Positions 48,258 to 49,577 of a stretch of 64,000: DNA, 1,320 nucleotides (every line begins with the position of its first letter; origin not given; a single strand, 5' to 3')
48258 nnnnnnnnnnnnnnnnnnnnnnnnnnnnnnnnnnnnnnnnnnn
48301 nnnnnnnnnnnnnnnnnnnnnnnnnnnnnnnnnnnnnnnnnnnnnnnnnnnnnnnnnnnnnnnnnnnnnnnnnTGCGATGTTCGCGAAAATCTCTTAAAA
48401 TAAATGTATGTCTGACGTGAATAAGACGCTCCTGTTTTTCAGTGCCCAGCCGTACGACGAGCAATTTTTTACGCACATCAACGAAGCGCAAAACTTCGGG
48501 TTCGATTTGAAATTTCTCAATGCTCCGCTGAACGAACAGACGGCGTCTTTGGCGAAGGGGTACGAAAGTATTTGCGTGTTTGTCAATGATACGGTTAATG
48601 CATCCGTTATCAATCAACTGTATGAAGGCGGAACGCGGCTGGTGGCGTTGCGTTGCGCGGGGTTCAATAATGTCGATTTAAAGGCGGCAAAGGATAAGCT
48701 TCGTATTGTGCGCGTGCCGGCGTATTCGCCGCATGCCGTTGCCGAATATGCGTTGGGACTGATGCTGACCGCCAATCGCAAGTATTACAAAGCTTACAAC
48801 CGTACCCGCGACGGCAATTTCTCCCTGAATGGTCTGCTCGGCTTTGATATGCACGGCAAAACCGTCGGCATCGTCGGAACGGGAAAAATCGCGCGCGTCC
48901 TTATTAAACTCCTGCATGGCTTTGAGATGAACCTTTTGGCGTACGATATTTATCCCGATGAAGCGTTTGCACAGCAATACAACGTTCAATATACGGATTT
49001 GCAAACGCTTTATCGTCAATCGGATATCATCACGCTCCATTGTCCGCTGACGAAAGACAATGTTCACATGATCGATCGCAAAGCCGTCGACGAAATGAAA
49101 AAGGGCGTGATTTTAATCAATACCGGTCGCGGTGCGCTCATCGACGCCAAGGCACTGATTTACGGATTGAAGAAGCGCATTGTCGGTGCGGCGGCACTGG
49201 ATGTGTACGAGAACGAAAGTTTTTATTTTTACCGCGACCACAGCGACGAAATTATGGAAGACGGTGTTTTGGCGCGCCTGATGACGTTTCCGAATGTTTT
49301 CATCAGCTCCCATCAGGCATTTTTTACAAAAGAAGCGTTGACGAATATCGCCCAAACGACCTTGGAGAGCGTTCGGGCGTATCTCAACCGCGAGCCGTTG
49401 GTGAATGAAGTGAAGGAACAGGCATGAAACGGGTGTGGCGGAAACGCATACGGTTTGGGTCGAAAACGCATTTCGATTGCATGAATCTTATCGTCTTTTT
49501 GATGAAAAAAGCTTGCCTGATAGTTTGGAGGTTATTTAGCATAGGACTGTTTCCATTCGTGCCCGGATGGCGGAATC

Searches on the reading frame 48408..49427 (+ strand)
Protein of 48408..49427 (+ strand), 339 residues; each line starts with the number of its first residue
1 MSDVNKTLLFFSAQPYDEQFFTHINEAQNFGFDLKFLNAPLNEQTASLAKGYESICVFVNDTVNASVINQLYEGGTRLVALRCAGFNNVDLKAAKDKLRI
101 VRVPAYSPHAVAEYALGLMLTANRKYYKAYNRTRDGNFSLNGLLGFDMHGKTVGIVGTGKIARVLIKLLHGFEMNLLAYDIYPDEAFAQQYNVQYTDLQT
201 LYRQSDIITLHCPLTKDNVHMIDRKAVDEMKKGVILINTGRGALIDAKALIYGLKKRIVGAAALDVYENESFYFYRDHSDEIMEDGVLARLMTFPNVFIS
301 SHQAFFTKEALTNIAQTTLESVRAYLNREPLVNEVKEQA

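Call 9: search_protein_families(library=pfam, proteins=[window:48408-49427:+], max_evalue=10)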
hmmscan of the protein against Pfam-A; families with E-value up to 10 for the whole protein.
window:48408-49427:+ (339 aa): 7 families
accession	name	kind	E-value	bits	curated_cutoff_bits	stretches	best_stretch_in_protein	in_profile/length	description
PF02826.25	2-Hacid_dh_C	-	2.3e-50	170.9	25.1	1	116-304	1-178/178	D-isomer specific 2-hydroxyacid dehydrogenase, NAD binding domain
PF00389.36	2-Hacid_dh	-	1.9e-30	105.7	24.6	1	10-336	3-134/134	D-isomer specific 2-hydroxyacid dehydrogenase, catalytic domain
PF22660.2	RS_preATP-grasp-like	-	0.0018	19.1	27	1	151-210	2-68/98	Ribonucleotide synthetase preATP-grasp domain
PF03807.23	F420_oxidored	-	0.032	15.3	21.6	1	152-237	1-89/94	NADP oxidoreductase coenzyme F420-dependent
PF01488.26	Shikimate_DH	-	0.065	13.8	24.3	1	147-209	9-80/138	Shikimate / quinate 5-dehydrogenase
PF10379.14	nec1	-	0.18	11.8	27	1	23-49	152-178/184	Virulence protein nec1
PF01408.29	GFO_IDH_MocA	-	0.19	12.9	24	1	152-216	2-74/120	Oxidoreductase family, NAD-binding Rossmann fold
